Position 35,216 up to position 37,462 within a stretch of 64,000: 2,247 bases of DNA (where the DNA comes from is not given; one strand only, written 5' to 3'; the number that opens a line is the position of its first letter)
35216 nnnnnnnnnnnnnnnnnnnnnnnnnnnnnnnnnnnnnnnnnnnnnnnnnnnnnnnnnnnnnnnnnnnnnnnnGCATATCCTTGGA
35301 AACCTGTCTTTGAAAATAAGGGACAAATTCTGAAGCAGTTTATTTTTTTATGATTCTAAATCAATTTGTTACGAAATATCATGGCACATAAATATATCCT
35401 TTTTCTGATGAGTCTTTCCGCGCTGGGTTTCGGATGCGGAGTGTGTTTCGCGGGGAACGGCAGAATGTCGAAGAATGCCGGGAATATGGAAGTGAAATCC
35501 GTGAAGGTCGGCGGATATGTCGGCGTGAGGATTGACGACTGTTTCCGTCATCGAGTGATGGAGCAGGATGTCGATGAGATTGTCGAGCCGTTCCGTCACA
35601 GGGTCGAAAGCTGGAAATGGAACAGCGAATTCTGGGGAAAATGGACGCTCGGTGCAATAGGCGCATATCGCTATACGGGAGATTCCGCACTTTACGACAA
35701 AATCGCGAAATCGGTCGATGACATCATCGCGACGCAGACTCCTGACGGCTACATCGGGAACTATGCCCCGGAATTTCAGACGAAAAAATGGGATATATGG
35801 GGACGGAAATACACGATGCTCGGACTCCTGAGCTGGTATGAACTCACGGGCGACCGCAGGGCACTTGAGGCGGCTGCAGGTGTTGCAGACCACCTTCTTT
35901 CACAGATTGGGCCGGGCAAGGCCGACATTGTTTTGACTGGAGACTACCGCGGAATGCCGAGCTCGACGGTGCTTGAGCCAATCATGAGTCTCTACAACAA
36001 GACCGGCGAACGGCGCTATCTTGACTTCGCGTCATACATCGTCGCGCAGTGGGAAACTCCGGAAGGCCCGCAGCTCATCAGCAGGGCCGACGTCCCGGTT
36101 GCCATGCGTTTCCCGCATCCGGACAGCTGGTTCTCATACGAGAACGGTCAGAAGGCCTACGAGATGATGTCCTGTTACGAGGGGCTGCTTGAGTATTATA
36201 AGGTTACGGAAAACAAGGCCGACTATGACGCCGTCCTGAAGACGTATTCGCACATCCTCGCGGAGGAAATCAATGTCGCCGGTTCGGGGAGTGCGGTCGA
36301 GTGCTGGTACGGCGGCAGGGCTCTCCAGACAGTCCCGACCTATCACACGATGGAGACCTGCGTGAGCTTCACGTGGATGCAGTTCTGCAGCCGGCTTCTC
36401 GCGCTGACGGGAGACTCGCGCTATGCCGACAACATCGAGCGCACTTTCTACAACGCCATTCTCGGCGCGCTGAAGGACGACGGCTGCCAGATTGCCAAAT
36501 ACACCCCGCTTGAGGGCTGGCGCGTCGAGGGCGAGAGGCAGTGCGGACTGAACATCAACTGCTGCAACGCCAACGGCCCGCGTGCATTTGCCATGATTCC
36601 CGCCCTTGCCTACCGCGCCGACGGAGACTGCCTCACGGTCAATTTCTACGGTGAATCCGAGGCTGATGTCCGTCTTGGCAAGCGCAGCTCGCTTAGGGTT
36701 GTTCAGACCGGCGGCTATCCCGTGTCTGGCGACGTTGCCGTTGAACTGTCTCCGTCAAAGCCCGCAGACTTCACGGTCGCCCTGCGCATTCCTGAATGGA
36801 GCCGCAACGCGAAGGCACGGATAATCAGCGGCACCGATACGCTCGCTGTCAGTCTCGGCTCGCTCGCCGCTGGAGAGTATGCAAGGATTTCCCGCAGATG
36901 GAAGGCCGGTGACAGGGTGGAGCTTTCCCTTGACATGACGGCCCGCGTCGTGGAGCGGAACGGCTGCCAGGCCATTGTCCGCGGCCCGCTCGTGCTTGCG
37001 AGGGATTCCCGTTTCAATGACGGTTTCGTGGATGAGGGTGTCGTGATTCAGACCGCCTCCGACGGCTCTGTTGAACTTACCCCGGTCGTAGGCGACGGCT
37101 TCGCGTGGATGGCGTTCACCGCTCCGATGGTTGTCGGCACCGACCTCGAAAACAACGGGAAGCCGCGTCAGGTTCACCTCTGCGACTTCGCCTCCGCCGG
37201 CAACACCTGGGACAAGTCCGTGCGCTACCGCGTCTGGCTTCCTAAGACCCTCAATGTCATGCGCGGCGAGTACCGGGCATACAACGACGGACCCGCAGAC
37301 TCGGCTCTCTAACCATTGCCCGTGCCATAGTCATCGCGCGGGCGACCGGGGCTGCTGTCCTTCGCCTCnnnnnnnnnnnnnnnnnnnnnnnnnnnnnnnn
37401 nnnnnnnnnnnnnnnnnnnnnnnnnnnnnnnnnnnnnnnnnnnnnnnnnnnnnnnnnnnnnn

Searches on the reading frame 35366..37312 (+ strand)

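Call 77: search_protein_families(library=pfam, proteins=[window:35366-37312:+], max_evalue=0.00001)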
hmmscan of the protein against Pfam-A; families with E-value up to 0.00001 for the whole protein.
window:35366-37312:+ (648 aa): 3 families
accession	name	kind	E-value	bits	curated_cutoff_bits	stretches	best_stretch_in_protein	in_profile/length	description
PF07944.18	Beta-AFase-like_GH127_cat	-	3.2e-36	125.6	24.9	1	78-410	43-373/376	Beta-L-arabinofuranosidase, GH127 catalytic domain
PF20736.2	Glyco_hydro127M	-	1.2e-17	64.3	24.2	1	423-524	2-95/95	Beta-L-arabinofuranosidase, GH127 middle domain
PF07470.19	Glyco_hydro_88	-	1.9e-06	27.5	26.6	0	139-223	24-100/352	Glycosyl Hydrolase Family 88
